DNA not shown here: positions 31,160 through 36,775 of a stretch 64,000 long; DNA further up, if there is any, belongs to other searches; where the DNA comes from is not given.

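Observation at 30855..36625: Single-polypeptide AddB-AddA fusion (inactive helicase - RecB nuclease - UvrD helicase) with a coupled downstream ORF of unknown function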

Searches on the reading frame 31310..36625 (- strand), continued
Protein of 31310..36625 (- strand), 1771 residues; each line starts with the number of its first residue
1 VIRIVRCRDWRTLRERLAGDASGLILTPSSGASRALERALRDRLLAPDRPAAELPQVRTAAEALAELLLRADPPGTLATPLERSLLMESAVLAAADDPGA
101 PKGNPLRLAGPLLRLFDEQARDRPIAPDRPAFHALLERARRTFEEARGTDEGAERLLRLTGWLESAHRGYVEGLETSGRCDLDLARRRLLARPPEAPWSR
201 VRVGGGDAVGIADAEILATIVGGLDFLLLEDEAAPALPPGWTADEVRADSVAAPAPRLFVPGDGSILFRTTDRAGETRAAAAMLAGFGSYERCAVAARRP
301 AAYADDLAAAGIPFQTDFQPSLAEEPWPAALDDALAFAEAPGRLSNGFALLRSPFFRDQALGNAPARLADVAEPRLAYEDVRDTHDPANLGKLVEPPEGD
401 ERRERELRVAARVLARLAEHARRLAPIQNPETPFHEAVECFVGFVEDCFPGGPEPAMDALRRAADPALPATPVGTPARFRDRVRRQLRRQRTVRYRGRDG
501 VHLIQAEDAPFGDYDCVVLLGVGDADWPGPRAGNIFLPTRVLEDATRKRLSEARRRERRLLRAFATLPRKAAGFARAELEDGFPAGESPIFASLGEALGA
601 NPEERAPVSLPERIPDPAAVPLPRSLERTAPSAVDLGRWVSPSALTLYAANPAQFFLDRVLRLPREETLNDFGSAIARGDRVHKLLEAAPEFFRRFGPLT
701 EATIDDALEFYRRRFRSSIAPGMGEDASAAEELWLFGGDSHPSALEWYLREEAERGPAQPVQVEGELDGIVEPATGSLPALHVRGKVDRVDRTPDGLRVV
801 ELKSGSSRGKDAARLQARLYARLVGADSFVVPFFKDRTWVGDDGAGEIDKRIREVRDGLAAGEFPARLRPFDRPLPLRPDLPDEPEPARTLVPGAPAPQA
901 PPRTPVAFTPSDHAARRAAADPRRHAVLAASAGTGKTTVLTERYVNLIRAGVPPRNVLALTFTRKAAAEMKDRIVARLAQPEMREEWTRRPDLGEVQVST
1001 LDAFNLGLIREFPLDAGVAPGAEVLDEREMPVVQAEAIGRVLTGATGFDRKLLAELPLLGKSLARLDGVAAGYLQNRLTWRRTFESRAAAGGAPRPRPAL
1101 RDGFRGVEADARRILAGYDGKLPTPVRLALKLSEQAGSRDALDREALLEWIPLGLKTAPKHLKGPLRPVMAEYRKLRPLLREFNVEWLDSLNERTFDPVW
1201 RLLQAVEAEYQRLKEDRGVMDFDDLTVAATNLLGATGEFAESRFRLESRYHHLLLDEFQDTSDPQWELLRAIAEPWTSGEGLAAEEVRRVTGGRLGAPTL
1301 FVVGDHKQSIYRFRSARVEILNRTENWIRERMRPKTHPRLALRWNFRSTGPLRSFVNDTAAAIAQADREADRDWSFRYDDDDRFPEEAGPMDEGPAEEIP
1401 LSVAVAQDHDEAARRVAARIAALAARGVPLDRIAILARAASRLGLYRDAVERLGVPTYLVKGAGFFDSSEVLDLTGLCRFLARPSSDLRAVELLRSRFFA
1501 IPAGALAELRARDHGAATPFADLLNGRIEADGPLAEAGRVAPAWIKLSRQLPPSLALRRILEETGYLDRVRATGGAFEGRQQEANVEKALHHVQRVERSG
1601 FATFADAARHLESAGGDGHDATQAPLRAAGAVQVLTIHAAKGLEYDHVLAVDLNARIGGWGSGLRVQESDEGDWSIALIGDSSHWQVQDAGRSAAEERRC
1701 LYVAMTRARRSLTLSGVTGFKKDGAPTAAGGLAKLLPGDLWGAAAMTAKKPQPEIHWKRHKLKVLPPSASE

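Call 13: find_related_loci(query=A1, collection=genome_contigs, flank=6000)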
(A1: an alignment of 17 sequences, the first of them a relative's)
Query A1 (1771 aa) in genome_contigs; peptide patterns used: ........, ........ (x = any residue, [..] = any of these).
599 stretches matched a pattern (row limit reached: there are more); 570 encode a relative of the query (tblastn E <= 1e-3); the best 80 are kept; 80 distinct loci.
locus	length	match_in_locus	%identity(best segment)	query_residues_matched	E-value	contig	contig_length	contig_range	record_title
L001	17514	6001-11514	62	2-1770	0e+0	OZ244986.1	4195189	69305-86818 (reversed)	MAG: Candidatus Marinacidobacterium sp. isolate 3944564f-3231-43fa-8f4a-73563c7b229a genome assembly, chromosome: 1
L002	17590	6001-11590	36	1-1769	2e-110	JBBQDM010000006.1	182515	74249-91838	MAG: Vicinamibacterales bacterium isolate Co_metawrap_1169 Cmw_1169_k141_9799471_length_182515_cov_16.0000, whole genome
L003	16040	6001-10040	36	483-1767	5e-110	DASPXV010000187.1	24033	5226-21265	MAG TPA_asm: Vicinamibacterales bacterium isolate SMAG_U11576 k141_799761, whole genome shotgun sequence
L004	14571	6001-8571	37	912-1741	3e-108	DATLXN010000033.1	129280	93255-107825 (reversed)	MAG TPA_asm: Vicinamibacterales bacterium isolate SMAG_U13247 k141_140581, whole genome shotgun sequence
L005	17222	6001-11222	36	140-1740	3e-108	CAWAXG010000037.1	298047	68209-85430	MAG: uncultured Acidobacteriota bacterium isolate MFD05567.bin.1.264 genome assembly, contig: contig_33510, whole genome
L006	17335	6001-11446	35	108-1757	2e-107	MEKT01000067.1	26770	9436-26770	MAG: Acidobacteria bacterium RIFCSPLOWO2_02_FULL_65_29 rifcsplowo2_02_scaffold_1973, whole genome shotgun sequence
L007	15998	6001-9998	36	483-1757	1e-105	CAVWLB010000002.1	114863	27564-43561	MAG: uncultured Acidobacteriota bacterium isolate MFD09018.bin.1.114 genome assembly, contig: contig_18595, whole genome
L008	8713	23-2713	35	912-1765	4e-105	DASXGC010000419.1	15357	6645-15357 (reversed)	MAG TPA_asm: Vicinamibacterales bacterium isolate SMAG_U5154 k141_1987419, whole genome shotgun sequence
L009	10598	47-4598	36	307-1758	9e-105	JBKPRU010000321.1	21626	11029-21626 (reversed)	MAG: Acidobacteriota bacterium isolate GS_EKS_MAG_00040 GS_EKS_000002864917, whole genome shotgun sequence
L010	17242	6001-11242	35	108-1737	1e-104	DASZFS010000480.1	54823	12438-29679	MAG TPA_asm: Vicinamibacterales bacterium isolate SMAG_U6528 k141_1625636, whole genome shotgun sequence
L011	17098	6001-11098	35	150-1751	2e-103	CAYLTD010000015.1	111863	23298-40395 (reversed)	MAG TPA_asm: uncultured Bifidobacterium sp. isolate binchicken_co276_76 genome assembly, contig: NODE_195_length_111863_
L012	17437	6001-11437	34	38-1740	4e-103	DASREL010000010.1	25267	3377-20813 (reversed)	MAG TPA_asm: Vicinamibacterales bacterium isolate SMAG_U10005 k141_2312612, whole genome shotgun sequence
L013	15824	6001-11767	33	2-1767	3e-102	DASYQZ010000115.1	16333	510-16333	MAG TPA_asm: Vicinamibacterales bacterium isolate SMAG_U4498 k141_1333554, whole genome shotgun sequence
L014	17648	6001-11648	35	1-1737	7e-102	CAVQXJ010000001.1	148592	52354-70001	MAG: uncultured Acidobacteriota bacterium isolate MFD04212.bin.2.5 genome assembly, contig: contig_11723, whole genome s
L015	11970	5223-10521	34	140-1745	2e-100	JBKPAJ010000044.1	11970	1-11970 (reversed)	MAG: Acidobacteriota bacterium isolate GB_HAYS_MAG_00008 GB_HAYS_000001050952, whole genome shotgun sequence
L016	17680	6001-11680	36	3-1740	4e-100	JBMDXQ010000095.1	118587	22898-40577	MAG: Vicinamibacterales bacterium isolate FBaSoil0_16 FBaSoil0_contig95, whole genome shotgun sequence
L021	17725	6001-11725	35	3-1771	3e-94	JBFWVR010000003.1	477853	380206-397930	MAG: Vicinamibacterales bacterium isolate CA_2019_TPBF_99 NODE_146_length_477853_cov_13.694959_TPBF, whole genome shotgu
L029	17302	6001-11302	38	108-1771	2e-76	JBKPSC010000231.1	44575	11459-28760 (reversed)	MAG: Acidobacteriota bacterium isolate GS_EKS_MAG_00032 GS_EKS_000000414815, whole genome shotgun sequence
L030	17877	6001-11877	31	3-1757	4e-75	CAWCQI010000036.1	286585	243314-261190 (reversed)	MAG: uncultured Acidobacteriota bacterium isolate MFD05176.bin.2.32 genome assembly, contig: contig_70274, whole genome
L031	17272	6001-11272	35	150-1771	5e-75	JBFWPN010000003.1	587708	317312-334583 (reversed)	MAG: Vicinamibacterales bacterium isolate CA_2019_TPBF_160 NODE_101_length_587708_cov_20.489987_TPBF, whole genome shotg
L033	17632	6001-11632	35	24-1768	3e-73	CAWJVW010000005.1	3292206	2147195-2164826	MAG: uncultured Acidobacteriota bacterium isolate MFD09206.bin.1.2 genome assembly, contig: contig_2535, whole genome sh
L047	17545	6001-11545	35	3-1737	2e-65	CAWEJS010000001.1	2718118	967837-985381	MAG: uncultured Acidobacteriota bacterium isolate MFD05942.bin.1.7 genome assembly, contig: contig_22890, whole genome s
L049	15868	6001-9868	36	496-1715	4e-65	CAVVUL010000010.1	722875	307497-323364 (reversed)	MAG: uncultured Acidobacteriota bacterium isolate MFD02979.bin.2.72 genome assembly, contig: contig_54207, whole genome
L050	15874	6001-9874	36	496-1715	4e-64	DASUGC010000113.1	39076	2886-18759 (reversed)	MAG TPA_asm: Vicinamibacterales bacterium isolate SMAG_U1395 k141_1455891, whole genome shotgun sequence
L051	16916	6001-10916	37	139-1715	8e-64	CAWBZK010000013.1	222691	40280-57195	MAG: uncultured Acidobacteriota bacterium isolate MFD03066.bin.2.245 genome assembly, contig: contig_43371, whole genome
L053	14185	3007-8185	37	142-1771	5e-63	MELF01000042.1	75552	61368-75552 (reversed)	MAG: Acidobacteria bacterium RIFCSPLOWO2_12_FULL_68_19 rifcsplowo2_12_scaffold_697, whole genome shotgun sequence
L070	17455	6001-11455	33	3-1765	1e-160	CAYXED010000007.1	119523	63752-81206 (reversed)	MAG TPA_asm: uncultured Nitrospiraceae bacterium isolate SRP077602_co4_664 genome assembly, contig: NODE_131_length_1195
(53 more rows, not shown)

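Call 15: find_encoding_contigs(protein=P0003, flank=6000, max_places=2)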
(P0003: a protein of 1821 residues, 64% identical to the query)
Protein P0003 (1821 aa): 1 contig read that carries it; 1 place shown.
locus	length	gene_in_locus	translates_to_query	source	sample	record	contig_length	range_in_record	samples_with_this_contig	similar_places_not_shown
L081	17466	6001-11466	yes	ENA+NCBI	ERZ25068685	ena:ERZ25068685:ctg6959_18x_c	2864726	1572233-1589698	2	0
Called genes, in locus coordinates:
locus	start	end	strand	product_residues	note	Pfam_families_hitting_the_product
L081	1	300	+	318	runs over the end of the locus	PF13519:VWA_2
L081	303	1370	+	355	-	PF04055:Radical_SAM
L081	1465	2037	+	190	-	PF19570:DUF6088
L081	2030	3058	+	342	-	PF08843:AbiEii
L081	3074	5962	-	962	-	PF00933:Glyco_hydro_3, PF01915:Glyco_hydro_3_C (faint), PF00144:Beta-lactamase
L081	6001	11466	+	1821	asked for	PF12705:PDDEXK_1, PF00580:UvrD-helicase, PF13245:AAA_19, PF13361:UvrD_C, PF13538:UvrD_C_2 (faint)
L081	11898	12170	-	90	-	-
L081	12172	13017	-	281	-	PF19420:DDAH_eukar (weak), PF02274:ADI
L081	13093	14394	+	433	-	PF01979:Amidohydro_1, PF07969:Amidohydro_3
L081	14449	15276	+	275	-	PF01555:N6_N4_Mtase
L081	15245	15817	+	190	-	PF01844:HNH, PF14279:HNH_5 (weak)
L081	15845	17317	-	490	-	PF00293:NUDIX, PF00753:Lactamase_B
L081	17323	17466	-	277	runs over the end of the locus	PF01435:Peptidase_M48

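Call 16: find_encoding_contigs(protein=P0007, flank=6000, max_places=2)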
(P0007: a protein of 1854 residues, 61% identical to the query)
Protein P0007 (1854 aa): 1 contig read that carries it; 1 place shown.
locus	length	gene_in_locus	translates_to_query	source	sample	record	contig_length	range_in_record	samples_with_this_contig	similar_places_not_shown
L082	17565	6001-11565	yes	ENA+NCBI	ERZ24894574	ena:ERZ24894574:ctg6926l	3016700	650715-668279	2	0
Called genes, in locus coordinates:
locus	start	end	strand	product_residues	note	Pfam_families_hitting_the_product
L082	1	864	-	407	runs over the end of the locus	PF13795:HupE_UreJ_2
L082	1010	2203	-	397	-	PF01436:NHL (faint), PF17170:DUF5128 (faint)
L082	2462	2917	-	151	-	-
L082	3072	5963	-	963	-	PF00933:Glyco_hydro_3, PF01915:Glyco_hydro_3_C (weak), PF00144:Beta-lactamase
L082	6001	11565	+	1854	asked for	PF12705:PDDEXK_1, PF00580:UvrD-helicase, PF13245:AAA_19, PF13361:UvrD_C, PF13538:UvrD_C_2 (faint)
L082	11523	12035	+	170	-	-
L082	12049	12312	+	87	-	-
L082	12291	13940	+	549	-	PF01979:Amidohydro_1, PF07969:Amidohydro_3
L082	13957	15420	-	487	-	PF00293:NUDIX, PF00753:Lactamase_B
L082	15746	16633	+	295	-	PF00491:Arginase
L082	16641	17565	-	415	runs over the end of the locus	PF00682:HMGL-like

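Call 17: find_encoding_contigs(protein=P0017, flank=6000, max_places=2)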
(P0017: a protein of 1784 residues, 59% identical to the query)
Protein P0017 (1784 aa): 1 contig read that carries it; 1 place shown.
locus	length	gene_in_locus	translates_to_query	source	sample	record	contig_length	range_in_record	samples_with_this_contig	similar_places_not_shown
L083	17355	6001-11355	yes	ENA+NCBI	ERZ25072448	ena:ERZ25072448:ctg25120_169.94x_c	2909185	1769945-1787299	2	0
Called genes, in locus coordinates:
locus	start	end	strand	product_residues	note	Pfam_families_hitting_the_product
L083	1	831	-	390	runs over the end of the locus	PF01436:NHL (faint), PF17170:DUF5128 (faint)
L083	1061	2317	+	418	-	PF13173:AAA_14, PF13635:DUF4143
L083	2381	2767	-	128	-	PF01850:PIN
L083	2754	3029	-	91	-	PF04014:MazE_antitoxin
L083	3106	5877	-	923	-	PF00933:Glyco_hydro_3, PF01915:Glyco_hydro_3_C (weak), PF00144:Beta-lactamase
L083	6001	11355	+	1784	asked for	PF12705:PDDEXK_1, PF00580:UvrD-helicase, PF13245:AAA_19, PF13361:UvrD_C, PF13538:UvrD_C_2 (faint)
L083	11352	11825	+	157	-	-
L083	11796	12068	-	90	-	-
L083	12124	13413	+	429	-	PF01979:Amidohydro_1, PF07969:Amidohydro_3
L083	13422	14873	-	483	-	PF00293:NUDIX, PF00753:Lactamase_B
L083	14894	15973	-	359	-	-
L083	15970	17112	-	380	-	PF00413:Peptidase_M10 (weak)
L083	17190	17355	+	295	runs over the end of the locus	PF00491:Arginase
